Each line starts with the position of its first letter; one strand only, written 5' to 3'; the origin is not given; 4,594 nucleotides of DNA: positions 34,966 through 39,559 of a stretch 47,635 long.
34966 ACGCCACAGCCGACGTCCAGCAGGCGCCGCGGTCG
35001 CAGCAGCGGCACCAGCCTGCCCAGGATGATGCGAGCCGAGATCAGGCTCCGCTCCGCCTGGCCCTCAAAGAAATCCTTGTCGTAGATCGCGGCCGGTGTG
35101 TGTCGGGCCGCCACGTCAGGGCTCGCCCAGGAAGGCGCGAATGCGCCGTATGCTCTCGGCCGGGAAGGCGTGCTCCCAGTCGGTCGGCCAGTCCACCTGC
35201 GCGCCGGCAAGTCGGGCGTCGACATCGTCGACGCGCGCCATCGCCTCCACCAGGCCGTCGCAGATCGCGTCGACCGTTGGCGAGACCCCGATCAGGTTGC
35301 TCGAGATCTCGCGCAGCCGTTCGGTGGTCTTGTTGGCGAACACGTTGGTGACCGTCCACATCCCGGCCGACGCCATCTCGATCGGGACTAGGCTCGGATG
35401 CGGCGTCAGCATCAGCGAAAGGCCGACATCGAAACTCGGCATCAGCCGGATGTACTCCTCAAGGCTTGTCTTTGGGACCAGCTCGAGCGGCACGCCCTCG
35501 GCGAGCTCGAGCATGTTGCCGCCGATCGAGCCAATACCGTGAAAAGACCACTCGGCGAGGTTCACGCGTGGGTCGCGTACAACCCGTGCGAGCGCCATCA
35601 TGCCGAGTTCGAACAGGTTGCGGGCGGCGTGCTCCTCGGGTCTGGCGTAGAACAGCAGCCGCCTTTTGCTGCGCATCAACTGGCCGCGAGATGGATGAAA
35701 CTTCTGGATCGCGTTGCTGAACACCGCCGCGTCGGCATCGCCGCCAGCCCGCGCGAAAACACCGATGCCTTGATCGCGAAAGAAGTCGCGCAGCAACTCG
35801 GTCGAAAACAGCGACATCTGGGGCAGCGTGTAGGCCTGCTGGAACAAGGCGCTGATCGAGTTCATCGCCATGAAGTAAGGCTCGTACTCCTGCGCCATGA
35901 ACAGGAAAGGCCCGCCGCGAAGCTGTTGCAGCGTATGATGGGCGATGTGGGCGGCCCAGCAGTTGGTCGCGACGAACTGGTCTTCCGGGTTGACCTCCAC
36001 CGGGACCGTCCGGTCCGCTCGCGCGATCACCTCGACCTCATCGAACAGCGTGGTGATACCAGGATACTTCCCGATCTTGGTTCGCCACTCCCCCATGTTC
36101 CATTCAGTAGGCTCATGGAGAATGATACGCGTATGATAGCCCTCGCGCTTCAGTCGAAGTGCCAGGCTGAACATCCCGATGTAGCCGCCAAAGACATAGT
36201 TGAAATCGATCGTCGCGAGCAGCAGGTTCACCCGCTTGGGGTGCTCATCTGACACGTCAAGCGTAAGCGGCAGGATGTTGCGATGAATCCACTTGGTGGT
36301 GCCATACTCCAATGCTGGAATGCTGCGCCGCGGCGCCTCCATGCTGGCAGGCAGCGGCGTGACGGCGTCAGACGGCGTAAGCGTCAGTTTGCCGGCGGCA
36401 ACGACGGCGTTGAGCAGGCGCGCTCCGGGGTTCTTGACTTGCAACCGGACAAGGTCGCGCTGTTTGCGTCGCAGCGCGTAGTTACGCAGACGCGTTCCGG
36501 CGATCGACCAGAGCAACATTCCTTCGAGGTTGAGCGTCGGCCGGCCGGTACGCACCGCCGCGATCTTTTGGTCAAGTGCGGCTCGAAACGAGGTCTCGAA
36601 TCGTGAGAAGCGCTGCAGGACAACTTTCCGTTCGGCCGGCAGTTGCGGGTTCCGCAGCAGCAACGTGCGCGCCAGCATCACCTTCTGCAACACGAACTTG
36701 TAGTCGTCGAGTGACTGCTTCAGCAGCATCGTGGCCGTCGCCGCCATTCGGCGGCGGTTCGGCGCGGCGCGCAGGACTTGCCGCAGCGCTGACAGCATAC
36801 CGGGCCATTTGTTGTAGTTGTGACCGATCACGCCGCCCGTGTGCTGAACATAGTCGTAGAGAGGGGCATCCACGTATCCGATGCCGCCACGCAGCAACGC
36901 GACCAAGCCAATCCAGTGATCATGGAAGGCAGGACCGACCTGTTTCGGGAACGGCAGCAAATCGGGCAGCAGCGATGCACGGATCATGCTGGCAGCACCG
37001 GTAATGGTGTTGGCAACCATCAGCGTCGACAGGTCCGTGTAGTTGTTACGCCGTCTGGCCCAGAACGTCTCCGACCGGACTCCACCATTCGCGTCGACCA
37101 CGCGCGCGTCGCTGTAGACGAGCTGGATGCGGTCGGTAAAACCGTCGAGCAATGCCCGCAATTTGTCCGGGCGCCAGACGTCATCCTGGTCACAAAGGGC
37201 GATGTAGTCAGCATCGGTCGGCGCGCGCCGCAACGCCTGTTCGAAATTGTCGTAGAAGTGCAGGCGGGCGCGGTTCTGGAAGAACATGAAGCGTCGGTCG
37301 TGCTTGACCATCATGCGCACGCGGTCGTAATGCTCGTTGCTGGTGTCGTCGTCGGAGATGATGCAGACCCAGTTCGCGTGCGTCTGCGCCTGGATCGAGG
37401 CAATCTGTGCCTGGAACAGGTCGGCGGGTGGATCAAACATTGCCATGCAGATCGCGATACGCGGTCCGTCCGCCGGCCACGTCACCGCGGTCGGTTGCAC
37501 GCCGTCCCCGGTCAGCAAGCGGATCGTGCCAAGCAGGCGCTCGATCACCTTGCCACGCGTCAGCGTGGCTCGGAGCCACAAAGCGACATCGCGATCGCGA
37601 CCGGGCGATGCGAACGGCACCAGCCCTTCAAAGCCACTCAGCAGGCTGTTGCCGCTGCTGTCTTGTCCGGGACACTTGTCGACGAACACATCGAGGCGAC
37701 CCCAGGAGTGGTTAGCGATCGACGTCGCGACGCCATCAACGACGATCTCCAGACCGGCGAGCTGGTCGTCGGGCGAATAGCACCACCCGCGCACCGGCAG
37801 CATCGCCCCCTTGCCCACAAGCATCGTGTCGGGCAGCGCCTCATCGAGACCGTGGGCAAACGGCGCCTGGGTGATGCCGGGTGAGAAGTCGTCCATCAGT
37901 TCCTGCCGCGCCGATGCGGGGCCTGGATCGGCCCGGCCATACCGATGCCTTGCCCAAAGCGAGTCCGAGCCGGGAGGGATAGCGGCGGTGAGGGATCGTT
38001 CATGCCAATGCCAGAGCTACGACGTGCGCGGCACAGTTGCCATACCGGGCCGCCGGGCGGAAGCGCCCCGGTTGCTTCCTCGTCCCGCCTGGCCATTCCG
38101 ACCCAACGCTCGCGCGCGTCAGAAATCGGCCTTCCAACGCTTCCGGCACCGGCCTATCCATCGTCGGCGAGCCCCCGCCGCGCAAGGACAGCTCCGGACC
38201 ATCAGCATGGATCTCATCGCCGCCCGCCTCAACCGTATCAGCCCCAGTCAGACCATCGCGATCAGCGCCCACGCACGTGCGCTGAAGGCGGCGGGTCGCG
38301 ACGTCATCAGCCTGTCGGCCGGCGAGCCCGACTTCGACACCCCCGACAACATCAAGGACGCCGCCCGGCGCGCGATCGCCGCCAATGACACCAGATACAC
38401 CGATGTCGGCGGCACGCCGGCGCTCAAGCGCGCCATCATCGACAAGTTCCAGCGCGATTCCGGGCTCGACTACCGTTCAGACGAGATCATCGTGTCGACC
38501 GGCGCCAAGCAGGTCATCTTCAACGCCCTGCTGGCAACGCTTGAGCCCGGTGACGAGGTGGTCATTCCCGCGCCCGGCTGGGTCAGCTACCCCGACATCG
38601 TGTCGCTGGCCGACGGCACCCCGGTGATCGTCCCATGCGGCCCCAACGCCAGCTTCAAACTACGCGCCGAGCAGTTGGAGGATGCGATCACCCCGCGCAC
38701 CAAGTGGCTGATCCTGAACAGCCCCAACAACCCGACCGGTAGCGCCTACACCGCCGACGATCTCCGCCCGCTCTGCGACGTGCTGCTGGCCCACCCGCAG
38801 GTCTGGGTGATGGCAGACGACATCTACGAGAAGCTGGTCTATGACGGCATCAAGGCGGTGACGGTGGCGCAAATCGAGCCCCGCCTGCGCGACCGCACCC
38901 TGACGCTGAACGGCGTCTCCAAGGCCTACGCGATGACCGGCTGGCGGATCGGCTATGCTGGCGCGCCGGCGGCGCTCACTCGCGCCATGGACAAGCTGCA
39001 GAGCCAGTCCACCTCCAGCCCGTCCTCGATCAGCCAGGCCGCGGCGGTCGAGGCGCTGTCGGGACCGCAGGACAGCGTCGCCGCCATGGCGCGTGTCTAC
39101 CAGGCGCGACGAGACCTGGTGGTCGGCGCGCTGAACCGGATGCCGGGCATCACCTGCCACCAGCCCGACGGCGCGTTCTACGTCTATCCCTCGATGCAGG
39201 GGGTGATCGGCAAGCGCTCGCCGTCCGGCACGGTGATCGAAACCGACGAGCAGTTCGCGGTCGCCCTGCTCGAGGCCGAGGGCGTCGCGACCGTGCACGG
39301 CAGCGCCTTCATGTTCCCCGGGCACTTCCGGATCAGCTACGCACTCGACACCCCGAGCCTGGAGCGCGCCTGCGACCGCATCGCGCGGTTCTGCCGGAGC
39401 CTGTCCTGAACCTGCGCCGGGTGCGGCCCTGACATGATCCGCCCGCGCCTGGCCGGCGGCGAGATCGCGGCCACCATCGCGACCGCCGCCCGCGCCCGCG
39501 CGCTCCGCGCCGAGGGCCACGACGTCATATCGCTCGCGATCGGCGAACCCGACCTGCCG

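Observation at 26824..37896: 11-kb, seven-gene glycan-assembly module built from unusual fusion proteins, with no transporter, primer or sugar-precursor genes in view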

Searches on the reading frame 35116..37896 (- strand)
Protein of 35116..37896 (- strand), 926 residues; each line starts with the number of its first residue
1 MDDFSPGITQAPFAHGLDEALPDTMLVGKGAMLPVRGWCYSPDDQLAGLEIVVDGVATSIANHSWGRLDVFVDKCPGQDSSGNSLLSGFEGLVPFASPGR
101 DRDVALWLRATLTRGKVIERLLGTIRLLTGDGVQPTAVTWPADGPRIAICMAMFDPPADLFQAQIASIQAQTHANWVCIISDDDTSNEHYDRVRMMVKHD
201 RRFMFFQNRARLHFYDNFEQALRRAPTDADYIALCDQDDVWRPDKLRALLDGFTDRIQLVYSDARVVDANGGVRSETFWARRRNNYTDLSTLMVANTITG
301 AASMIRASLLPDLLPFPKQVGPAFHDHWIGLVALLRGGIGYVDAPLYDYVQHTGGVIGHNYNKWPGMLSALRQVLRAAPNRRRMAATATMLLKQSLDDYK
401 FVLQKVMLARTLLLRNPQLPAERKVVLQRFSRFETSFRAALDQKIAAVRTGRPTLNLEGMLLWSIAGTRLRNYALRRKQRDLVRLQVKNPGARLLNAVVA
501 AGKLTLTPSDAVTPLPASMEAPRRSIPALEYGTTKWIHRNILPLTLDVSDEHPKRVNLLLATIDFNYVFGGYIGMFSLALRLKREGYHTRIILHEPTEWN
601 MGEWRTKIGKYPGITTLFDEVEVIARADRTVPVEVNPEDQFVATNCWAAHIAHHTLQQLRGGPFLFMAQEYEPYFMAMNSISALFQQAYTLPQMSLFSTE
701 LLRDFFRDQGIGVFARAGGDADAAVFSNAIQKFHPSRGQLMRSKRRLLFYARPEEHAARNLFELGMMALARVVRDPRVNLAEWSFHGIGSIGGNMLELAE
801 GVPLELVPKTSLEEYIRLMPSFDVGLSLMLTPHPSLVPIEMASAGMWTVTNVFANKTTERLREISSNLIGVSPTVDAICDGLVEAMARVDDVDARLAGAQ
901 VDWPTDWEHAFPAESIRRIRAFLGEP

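Call 4: search_protein_families(library=pfam, proteins=[window:35116-37896:-], max_evalue=0.01)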
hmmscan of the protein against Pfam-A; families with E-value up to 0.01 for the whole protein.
window:35116-37896:- (926 aa): 3 families
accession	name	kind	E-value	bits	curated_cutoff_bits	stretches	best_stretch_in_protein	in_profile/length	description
PF22772.2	WsaF_C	-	4.1e-41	140.4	27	1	745-882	1-132/133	WsaF, C-terminal domain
PF00535.33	Glycos_transf_2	-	4.2e-12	46.8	23.3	1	162-312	14-166/168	Glycosyl transferase family 2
PF21374.3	WsaF_N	-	5.4e-11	43.2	27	1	555-697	1-153/156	WsaF, N-terminal domain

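Call 13: search_protein_families(library=ncbifam, proteins=[window:35116-37896:-], max_evalue=0.01)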
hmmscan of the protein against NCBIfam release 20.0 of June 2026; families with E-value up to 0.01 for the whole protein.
window:35116-37896:- (926 aa): 5 families
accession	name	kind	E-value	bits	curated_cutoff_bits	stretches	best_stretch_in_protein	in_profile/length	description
NF047683.1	TeichurnBiosyTuaG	equivalog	8.1e-11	42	400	1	158-302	18-157/252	teichuronic acid biosynthesis protein TuaG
NF050050.1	ProtGlycPglI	equivalog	6.4e-08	32.3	500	1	145-274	2-128/306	GalNAc(5)-diNAcBac-PP-undecaprenol beta-1,3-glucosyltransferase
NF053739.1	GlytfEpsEBac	equivalog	2.2e-07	30.2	450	1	145-250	1-104/265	glycosyltransferase EpsE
NF007453.0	PRK10018.1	equivalog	9.7e-05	22.1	382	1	143-252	4-110/280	colanic acid biosynthesis glycosyltransferase WcaA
TIGR04017.1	WcaA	equivalog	9.9e-05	22.1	495.75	1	143-253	3-110/279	colanic acid biosynthesis glycosyltransferase WcaA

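Call 16: search_solved_structures(query=window:35116-37896:-, max_evalue=1)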
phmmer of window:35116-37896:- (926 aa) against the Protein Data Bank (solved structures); distinct sequences matched with E-value up to 1: 5.
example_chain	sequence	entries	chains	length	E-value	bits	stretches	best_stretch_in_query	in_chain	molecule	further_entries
2x0d_A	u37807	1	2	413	2.4e-27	98.2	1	541-887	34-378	WSAF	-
2x0e_A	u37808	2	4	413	3.3e-27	97.8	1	541-887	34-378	WSAF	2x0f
1h7l_A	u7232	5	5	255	0.003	18.5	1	145-252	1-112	SPORE COAT POLYSACCHARIDE BIOSYNTHESIS PROTEIN SPSA | PROTEIN (SPORE COAT POLYSACCHARIDE BIOSYNTHESIS PROTEIN SPSA)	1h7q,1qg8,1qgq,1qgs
8vh7_A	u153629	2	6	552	0.21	12.4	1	144-247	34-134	Heparosan synthase B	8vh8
8viw_A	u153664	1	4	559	0.21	12.4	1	144-247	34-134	Heparosan synthase B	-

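Call 92: find_homologous_proteins(query=window:35116-37896:-, max_evalue=1e-10)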
Query window:35116-37896:- (926 aa): 407 proteins with E <= 1e-10 among 8000 candidates; the best 120 are listed.
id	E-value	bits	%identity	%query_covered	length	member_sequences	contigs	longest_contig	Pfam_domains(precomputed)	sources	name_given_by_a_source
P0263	0.0e+0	2138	100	100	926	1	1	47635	PF21374.4,PF00535.33,PF22772.3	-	-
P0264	0.0e+0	1487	70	100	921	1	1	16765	PF21374.4,PF00535.33,PF22772.3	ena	-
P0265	0.0e+0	1480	69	100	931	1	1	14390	PF21374.4,PF00535.33,PF22772.3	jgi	-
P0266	0.0e+0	1471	69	100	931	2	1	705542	PF21374.4,PF00535.33,PF22772.3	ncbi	-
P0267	0.0e+0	1470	69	100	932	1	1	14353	PF21374.4,PF00535.33,PF22772.3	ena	-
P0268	0.0e+0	1468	68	99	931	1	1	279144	PF21374.4,PF00535.33,PF22772.3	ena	-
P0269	0.0e+0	1464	69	100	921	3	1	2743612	PF21374.4,PF00535.33,PF22772.3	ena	-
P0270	0.0e+0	1462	67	100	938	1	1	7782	PF21374.4,PF00535.33,PF22772.3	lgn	-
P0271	0.0e+0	1461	69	99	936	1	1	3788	PF21374.4,PF00535.33,PF22772.3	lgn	-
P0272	0.0e+0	1459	69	100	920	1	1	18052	PF21374.4,PF00535.33,PF22772.3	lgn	-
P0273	0.0e+0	1457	68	100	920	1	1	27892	PF21374.4,PF00535.33,PF22772.3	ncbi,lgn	-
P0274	0.0e+0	1452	67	99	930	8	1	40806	PF21374.4,PF00535.33,PF22772.3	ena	-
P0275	0.0e+0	1452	68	100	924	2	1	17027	PF21374.4,PF00535.33,PF22772.3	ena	-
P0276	0.0e+0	1451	68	100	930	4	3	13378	PF21374.4,PF00535.33,PF22772.3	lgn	-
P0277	0.0e+0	1451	69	100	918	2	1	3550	PF21374.4,PF00535.33,PF22772.3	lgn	-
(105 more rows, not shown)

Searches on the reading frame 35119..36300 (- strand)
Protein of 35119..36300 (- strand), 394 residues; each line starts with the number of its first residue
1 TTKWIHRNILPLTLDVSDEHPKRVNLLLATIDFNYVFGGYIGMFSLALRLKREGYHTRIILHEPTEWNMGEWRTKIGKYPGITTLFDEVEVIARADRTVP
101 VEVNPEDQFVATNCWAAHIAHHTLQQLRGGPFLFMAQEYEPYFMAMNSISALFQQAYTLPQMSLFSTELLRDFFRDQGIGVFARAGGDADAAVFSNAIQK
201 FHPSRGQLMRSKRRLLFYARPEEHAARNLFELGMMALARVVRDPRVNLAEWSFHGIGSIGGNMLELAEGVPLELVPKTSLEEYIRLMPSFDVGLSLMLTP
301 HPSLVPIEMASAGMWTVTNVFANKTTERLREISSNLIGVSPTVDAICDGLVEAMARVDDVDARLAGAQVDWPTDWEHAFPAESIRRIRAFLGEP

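Call 70: search_solved_structures(query=window:35119-36300:-, max_evalue=0.001, show_alignments=1)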
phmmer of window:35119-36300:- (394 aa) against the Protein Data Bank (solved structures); distinct sequences matched with E-value up to 0.001: 2.
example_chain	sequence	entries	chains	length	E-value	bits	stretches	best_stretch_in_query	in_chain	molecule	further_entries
2x0d_A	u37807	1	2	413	6.6e-28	100.7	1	9-355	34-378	WSAF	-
2x0e_A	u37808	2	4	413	9.1e-28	100.3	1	9-355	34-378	WSAF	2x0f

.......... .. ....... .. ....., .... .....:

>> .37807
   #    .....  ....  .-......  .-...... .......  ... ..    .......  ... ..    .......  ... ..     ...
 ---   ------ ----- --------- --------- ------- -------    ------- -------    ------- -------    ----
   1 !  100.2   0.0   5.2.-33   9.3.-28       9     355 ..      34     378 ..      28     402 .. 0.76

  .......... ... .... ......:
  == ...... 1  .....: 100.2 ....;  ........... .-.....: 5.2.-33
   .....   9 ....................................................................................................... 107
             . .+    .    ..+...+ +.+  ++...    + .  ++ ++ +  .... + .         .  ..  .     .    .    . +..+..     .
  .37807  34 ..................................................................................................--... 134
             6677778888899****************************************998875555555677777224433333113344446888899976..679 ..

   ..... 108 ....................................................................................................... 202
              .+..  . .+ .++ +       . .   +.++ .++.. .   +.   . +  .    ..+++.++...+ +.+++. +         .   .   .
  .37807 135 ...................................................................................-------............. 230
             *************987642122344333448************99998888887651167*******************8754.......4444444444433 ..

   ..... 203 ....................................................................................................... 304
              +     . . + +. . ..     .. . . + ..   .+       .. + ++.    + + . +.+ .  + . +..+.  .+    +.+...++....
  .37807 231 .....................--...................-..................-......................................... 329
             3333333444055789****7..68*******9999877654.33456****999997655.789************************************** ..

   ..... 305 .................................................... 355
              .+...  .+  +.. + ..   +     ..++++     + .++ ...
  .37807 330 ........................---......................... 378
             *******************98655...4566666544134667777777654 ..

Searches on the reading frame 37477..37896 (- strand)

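Call 23: search_protein_families(library=pfam, proteins=[window:37477-37896:-], max_evalue=10)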
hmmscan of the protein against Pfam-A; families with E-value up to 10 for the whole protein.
window:37477-37896:- (140 aa): 1 family
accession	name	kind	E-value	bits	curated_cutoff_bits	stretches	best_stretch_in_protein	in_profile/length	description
PF09838.14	DUF2065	-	0.13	12.7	24.3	1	89-106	11-28/56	Uncharacterized protein conserved in bacteria (DUF2065)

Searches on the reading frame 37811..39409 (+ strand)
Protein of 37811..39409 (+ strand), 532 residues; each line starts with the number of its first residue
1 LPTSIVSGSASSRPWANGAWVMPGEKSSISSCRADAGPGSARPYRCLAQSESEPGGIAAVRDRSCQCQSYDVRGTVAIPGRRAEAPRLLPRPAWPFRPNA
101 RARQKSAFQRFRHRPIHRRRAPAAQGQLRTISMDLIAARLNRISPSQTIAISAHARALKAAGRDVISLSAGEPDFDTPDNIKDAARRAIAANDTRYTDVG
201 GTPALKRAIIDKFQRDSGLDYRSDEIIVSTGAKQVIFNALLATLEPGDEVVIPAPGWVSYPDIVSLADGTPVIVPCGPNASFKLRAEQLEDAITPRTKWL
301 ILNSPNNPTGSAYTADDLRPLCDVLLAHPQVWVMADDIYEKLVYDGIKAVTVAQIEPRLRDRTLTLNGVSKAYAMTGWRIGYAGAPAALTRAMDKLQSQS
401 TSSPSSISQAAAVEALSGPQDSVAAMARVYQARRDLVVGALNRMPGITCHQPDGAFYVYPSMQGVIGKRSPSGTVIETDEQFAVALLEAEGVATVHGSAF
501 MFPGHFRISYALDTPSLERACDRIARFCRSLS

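Call 8: search_protein_families(library=pfam, proteins=[window:37811-39409:+], max_evalue=0.001)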
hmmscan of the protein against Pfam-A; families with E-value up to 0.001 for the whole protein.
window:37811-39409:+ (532 aa): 2 families
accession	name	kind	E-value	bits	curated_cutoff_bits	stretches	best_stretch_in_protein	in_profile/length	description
PF00155.27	Aminotran_1_2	-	3.2e-82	277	19.7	1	164-524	2-361/361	Aminotransferase class I and II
PF01041.23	DegT_DnrJ_EryC1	-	3.6e-05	23.6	19.8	1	232-301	51-117/360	DegT/DnrJ/EryC1/StrS aminotransferase family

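Call 13: search_protein_families(library=ncbifam, proteins=[window:37811-39409:+], max_evalue=0.01)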
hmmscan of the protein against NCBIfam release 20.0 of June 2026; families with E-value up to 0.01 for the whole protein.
window:37811-39409:+ (532 aa): 70 families (the best 25 are shown)
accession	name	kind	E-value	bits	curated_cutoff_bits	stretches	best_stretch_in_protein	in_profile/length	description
NF004769.0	PRK06107.1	equivalog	7.5e-164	545.3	617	1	132-531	2-401/402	aspartate transaminase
NF041091.1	asp_aminotase_Arch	equivalog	1.4e-107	359.8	550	1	139-528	3-375/376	aspartate aminotransferase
NF005817.0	PRK07683.1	equivalog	1.6e-91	306.9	575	1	158-529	23-382/387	aminotransferase A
NF041364.1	GntC_guanitoxin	equivalog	7.4e-85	285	415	1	166-527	1-356/356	guanitoxin biosynthesis PLP-dependent (S)-gamma-hydroxy-L-arginine cyclodehydratase GntC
NF005816.0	PRK07682.1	equivalog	2.7e-84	283.1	620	1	158-529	24-384/390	aminotransferase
NF004770.0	PRK06108.1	subfamily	6.3e-76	255.7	422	1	139-529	16-393/396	pyridoxal phosphate-dependent aminotransferase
NF005588.0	PRK07309.1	equivalog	2.2e-73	247.4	576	1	163-529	30-387/391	pyridoxal phosphate-dependent aminotransferase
NF006229.0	PRK08361.1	equivalog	9.4e-73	245.5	624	1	136-526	10-386/391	aspartate aminotransferase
NF005601.0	PRK07337.1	equivalog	4e-71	240.2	496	1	135-527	7-391/394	pyridoxal phosphate-dependent aminotransferase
NF004975.0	PRK06348.1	equivalog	6.2e-70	236.1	549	1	151-526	17-381/384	pyridoxal phosphate-dependent aminotransferase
NF006514.0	PRK08960.1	equivalog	2.7e-69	233.8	554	1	135-529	4-386/388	pyridoxal phosphate-dependent aminotransferase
NF005855.0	PRK07777.1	equivalog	2.3e-64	218.1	553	1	152-501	18-356/391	pyridoxal phosphate-dependent aminotransferase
NF006756.0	PRK09276.1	subfamily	3.2e-64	217.3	507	1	136-526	4-384/387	LL-diaminopimelate aminotransferase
NF006230.0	PRK08363.1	equivalog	5e-64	216.5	534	1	151-530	18-394/398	alanine aminotransferase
TIGR03540.1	DapC_direct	equivalog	3e-61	207.5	593.25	1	136-526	2-382/383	LL-diaminopimelate aminotransferase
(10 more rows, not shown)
